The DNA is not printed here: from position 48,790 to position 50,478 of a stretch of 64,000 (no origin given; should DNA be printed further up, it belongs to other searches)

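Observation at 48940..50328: Carrier-protein domain fused to an apparently catalytically intact citrate synthase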

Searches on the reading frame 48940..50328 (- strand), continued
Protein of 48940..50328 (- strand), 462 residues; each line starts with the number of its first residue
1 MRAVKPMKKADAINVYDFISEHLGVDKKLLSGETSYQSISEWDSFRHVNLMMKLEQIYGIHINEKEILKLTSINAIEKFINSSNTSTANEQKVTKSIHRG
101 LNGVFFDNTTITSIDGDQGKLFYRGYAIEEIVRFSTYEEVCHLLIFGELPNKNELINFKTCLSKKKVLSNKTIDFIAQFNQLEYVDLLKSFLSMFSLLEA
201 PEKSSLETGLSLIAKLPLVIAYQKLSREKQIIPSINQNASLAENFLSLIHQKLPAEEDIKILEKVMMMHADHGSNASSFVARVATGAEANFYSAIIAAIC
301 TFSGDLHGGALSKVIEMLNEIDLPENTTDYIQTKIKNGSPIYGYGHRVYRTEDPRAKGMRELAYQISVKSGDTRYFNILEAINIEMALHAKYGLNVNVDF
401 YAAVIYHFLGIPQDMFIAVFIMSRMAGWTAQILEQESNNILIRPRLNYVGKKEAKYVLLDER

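Call 18: search_solved_structures(query=window:48940-50328:-, max_evalue=0.00001, show_alignments=2)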
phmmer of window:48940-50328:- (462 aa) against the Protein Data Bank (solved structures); distinct sequences matched with E-value up to 0.00001: 74 (the best 60 are shown).
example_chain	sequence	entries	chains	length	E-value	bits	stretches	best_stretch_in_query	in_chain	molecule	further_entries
6abx_A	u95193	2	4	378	1.3e-75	258.3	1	97-462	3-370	Citrate synthase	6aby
1vgp_A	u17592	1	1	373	3.9e-71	243.5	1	97-462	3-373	373aa long hypothetical citrate synthase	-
1iom_A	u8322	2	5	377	3.4e-69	237.1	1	97-461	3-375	CITRATE SYNTHASE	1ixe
1aj8_A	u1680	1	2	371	3e-67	230.7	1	99-460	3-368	CITRATE SYNTHASE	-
6abv_A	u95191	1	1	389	2.2e-64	221.3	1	95-454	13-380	Citrate synthase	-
6abw_A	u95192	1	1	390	2.7e-64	221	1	96-454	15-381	Citrate synthase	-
2c6x_A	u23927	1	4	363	5.4e-63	216.7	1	97-451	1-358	CITRATE SYNTHASE 1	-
2ibp_A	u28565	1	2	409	1.8e-62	215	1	97-462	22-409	Citrate synthase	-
2p2w_A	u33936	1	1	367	2.2e-62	214.7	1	97-461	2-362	Citrate synthase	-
1o7x_A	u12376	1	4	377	1.3e-61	212.1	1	97-462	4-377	CITRATE SYNTHASE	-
1vgm_A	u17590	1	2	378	2e-60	208.2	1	96-456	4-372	378aa long hypothetical citrate synthase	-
6s6f_A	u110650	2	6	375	1.5e-59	205.4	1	99-462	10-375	Citrate synthase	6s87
3tqg_A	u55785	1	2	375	4.3e-56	193.9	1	95-462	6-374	2-methylcitrate synthase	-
8qwb_A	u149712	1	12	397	1.4e-55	192.3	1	99-462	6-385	Citrate synthase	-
8rjk_0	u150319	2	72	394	8.2e-55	189.7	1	97-459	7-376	Citrate synthase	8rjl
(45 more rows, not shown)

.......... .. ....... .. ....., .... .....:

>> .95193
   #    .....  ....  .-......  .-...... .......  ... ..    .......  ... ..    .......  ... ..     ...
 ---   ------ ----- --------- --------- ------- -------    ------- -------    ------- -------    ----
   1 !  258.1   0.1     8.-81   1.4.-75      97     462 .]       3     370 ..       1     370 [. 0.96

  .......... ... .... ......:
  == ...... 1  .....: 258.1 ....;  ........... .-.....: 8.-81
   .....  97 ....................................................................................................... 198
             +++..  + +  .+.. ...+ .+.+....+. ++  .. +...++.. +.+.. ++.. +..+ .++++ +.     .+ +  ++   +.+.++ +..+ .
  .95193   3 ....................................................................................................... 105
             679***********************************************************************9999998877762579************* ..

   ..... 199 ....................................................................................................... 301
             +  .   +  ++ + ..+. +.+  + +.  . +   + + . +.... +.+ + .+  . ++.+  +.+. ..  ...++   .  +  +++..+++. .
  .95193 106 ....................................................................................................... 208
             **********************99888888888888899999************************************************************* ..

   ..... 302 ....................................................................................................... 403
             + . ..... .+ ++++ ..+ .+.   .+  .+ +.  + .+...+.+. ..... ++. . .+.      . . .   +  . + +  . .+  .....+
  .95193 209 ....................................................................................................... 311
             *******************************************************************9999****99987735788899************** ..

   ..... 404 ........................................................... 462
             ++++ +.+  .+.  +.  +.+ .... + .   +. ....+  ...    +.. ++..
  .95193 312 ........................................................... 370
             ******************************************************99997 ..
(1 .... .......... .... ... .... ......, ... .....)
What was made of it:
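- The closest solved structures are true citrate synthases (call 18).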

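Call 38: predict_structure(alignment_id=A1)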
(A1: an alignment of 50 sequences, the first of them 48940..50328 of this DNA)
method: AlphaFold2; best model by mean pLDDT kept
length: 462 residues; sequences in the alignment: 50
mean_pLDDT: 89.4   pTM: 0.87
mean pLDDT of the five models: 89.4, 87.5, 87.4, 87.3, 86.5
residues with pLDDT >= 90: 326; 70-90: 90; 50-70: 22; < 50: 24
segments of 3 or more residues with pLDDT < 50: 1-9, 85-99
pLDDT, mean of each block of 10 residues (from residue 1): 42 84 91 86 88 89 85 91 54 44 71 90 96 97 98 98 96 98 98 95 95 98 98 94 98 97 98 89 92 97 89 96 98 91 80 92 97 98 93 88 98 98 98 88 74 92 93
secondary structure, 60 per line:
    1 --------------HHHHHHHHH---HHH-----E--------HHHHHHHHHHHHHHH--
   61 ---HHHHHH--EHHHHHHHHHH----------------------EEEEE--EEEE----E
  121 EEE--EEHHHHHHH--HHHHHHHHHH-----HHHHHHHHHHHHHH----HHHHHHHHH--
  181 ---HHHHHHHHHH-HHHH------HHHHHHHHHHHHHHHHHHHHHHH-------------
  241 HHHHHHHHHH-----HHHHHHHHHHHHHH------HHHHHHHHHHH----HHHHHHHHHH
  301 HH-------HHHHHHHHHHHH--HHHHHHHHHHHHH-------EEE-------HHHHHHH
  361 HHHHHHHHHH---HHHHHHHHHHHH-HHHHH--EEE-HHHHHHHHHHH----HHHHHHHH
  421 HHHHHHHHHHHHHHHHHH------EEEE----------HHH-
elements in order: H15-23 H44-58 H64-69 H73-82 E105-109 E112-115 E120-123 H128-134 H137-146 H152-165 H170-178 H184-193 H195-198 H205-227 H241-250 H256-269 H276-286 H291-302 H310-321 H324-336 E344-346 H354-370 H374-385 H387-391 E394-396 H398-408 H413-438 E445-448

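Call 39: search_protein_families(library=pfam, proteins=[L001:16425-17885:+, L004:15860-17314:+, L004:19774-21012:+, L001:19106-20317:+, L004:17305-18708:+, L004:18714-19763:+], max_evalue=1)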
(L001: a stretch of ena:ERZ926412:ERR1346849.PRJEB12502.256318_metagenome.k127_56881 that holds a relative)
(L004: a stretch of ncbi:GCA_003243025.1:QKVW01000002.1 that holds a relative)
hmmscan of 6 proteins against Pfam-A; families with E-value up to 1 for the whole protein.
L001:16425-17885:+ (486 aa): 1 family
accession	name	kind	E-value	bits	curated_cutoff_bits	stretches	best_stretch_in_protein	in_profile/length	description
PF19490.4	DUF6025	-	2.8e-119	399.3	25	1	27-479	5-454/456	Family of unknown function (DUF6025)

L004:15860-17314:+ (484 aa): 1 family
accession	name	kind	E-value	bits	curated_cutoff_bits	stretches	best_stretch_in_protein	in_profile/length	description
PF19490.4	DUF6025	-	1.5e-166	555.1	25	1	25-482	4-453/456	Family of unknown function (DUF6025)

L004:19774-21012:+ (412 aa): 8 families
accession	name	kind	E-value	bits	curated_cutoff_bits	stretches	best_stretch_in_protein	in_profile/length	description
PF01071.24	GARS_A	-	5.8e-05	23.4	27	1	106-175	2-72/194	Phosphoribosylglycinamide synthetase, ATP-grasp (A) domain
PF02222.28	ATP-grasp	-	5.9e-05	23.2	27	1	114-185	3-77/179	ATP-grasp domain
PF13535.11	ATP-grasp_4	-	0.00014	21.9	27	1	141-280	2-156/160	ATP-grasp domain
PF02655.19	ATP-grasp_3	-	0.00022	21.8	23.2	1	109-210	6-96/160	ATP-grasp domain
PF02786.22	CPSase_L_D2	-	0.0033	17.4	19.8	1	110-175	5-72/211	Carbamoyl-phosphate synthase L chain, ATP binding domain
PF14397.11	ATPgrasp_ST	-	0.02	14.5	31.4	1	101-172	16-91/278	Sugar-transfer associated ATP-grasp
PF07478.18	Dala_Dala_lig_C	-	0.075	13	24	1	136-186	31-83/204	D-ala D-ala ligase C-terminus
PF06924.17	DUF1281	-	0.18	11.8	27.3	1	297-354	63-120/177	Protein of unknown function (DUF1281)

L001:19106-20317:+ (403 aa): 2 families
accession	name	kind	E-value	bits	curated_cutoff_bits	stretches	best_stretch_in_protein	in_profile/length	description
PF04303.18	PrpF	-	9.1e-80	268.8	27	1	20-383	4-371/371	PrpF protein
PF21461.3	HL_N-beta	-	0.15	12.3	27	1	121-143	26-48/57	Hyaluronate lyase, N-terminal beta-sheet domain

L004:17305-18708:+ (467 aa): 1 family
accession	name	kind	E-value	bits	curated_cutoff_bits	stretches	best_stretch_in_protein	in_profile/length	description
PF00296.26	Bac_luciferase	-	1.5e-44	153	27.9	1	31-396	5-306/314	Luciferase-like monooxygenase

L004:18714-19763:+ (349 aa): 4 families
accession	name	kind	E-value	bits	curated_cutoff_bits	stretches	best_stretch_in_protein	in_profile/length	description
PF13378.12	MR_MLE_C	-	6.3e-30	105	29.4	1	147-336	15-217/219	Enolase C-terminal domain-like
PF07476.17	MAAL_C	-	0.0037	16.9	27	1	213-283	128-202/249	Methylaspartate ammonia-lyase C-terminus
PF01655.23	Ribosomal_L32e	-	0.058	14.1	25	0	233-275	65-107/108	Ribosomal protein L32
PF02746.21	MR_MLE_N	-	0.11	13.2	22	1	92-111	93-112/117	Mandelate racemase / muconate lactonizing enzyme, N-terminal domain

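Call 40: search_solved_structures(query=L001:16425-17885:+, max_evalue=10)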
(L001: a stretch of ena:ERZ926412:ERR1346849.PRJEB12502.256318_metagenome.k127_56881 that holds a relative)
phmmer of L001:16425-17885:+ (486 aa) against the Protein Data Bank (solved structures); distinct sequences matched with E-value up to 10: 5.
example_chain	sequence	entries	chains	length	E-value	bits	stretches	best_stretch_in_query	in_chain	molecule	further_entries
8dpk_A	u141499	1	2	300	0.69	11.7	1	104-158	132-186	RESC5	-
1mw4_A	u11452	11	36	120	0.7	11.7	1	226-291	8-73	Growth factor receptor-bound protein 7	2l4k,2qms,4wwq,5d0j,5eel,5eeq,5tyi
3pqz_A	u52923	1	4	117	0.71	11.7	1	226-291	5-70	Growth factor receptor-bound protein 7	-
8fnc_5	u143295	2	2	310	0.74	11.6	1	104-158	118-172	Mitochondrial RNA binding protein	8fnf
8fn4_5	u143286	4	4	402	1.1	11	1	104-158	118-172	RNA-editing substrate-binding complex protein 5 (RESC5)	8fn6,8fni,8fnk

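Call 41: find_encoding_contigs(protein=P0083, flank=10000, max_places=1)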
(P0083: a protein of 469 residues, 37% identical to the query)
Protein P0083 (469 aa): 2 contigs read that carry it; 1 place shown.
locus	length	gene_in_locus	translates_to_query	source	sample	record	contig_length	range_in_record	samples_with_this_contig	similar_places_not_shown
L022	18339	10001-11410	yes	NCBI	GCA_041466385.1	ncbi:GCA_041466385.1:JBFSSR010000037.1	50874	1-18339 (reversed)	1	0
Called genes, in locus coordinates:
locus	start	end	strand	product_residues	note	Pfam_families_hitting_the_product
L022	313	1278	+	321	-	PF00389:2-Hacid_dh, PF02826:2-Hacid_dh_C, PF03446:NAD_binding_2 (weak)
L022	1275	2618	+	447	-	PF00296:Bac_luciferase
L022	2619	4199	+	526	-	PF00501:AMP-binding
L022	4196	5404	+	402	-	PF01071:GARS_A (weak), PF02655:ATP-grasp_3, PF07478:Dala_Dala_lig_C (faint), PF13535:ATP-grasp_4, PF18603:LAL_C2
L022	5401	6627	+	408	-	PF05977:MFS_3, PF07690:MFS_1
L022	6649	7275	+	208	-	PF03737:RraA-like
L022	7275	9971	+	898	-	-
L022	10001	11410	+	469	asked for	PF00285:Citrate_synt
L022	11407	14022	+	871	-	PF00330:Aconitase, PF00694:Aconitase_C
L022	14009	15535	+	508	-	PF19490:DUF6025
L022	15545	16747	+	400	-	PF18130:ATPgrasp_N, PF02655:ATP-grasp_3 (weak), PF13535:ATP-grasp_4, PF18603:LAL_C2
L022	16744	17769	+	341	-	PF13378:MR_MLE_C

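Call 42: find_encoding_contigs(protein=P0011, flank=10000, max_places=1)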
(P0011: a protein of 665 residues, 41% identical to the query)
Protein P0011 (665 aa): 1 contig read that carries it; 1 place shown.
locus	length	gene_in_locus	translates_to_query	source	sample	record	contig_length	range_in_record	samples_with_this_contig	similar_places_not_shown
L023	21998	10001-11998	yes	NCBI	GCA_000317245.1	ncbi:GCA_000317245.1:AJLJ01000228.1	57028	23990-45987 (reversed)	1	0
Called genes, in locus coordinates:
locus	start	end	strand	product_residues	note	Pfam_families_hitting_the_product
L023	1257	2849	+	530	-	PF01381:HTH_3 (weak), PF13560:HTH_31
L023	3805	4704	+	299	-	PF28239:Npun_R2479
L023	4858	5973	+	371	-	PF12911:OppC_N, PF00528:BPD_transp_1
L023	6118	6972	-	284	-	PF01553:Acyltransferase (weak), PF03982:DAGAT (weak)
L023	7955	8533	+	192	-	PF02417:Chromate_transp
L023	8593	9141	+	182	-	PF02417:Chromate_transp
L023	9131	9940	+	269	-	-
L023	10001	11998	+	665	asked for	PF01583:APS_kinase, PF08433:KTI12 (weak), PF13238:AAA_18 (faint), PF13671:AAA_33 (weak), PF00285:Citrate_synt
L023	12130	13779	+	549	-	PF00501:AMP-binding, PF13193:AMP-binding_C (weak)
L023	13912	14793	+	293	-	PF02668:TauD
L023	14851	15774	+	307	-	PF02668:TauD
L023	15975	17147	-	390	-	PF12849:PBP_like_2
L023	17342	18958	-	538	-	PF00395:SLH (faint), PF04966:OprB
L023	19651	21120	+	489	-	PF05227:CHASE3, PF00015:MCPsignal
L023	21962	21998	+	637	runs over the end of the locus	PF02743:dCache_1, PF21623:HK_sensor_dom_bact, PF00015:MCPsignal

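Call 43: find_encoding_contigs(protein=P0009, flank=10000, max_places=1)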
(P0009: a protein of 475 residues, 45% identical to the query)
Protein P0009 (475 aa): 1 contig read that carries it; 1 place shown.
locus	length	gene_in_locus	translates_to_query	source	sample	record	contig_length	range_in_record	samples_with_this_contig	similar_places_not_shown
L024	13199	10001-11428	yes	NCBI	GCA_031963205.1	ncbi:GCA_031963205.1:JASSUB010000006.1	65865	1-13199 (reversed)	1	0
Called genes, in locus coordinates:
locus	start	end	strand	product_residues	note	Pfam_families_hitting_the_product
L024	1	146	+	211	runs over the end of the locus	PF26971:TM-like_Thioredoxin-like_C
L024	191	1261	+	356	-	PF02628:COX15-CtaA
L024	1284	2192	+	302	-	PF01040:UbiA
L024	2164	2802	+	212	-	PF00578:AhpC-TSA, PF02630:SCO1-SenC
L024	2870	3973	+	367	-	PF01979:Amidohydro_1, PF07969:Amidohydro_3 (weak)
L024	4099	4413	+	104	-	PF02617:ClpS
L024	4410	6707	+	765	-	PF02861:Clp_N, PF13191:AAA_16 (weak), PF00004:AAA, PF17871:AAA_lid_9, PF00004:AAA, PF07724:AAA_2, PF07728:AAA_5, PF10431:ClpB_D2-small, +7 more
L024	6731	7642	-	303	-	PF04542:Sigma70_r2, PF04545:Sigma70_r4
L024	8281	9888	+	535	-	PF00501:AMP-binding, PF13193:AMP-binding_C (weak)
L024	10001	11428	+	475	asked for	PF00285:Citrate_synt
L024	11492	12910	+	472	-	PF00083:Sugar_tr (weak), PF06609:TRI12 (weak), PF07690:MFS_1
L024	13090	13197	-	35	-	?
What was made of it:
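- Tried and rejected: I rejected it because the contig ends 290 bp after the MFS gene (call 43).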
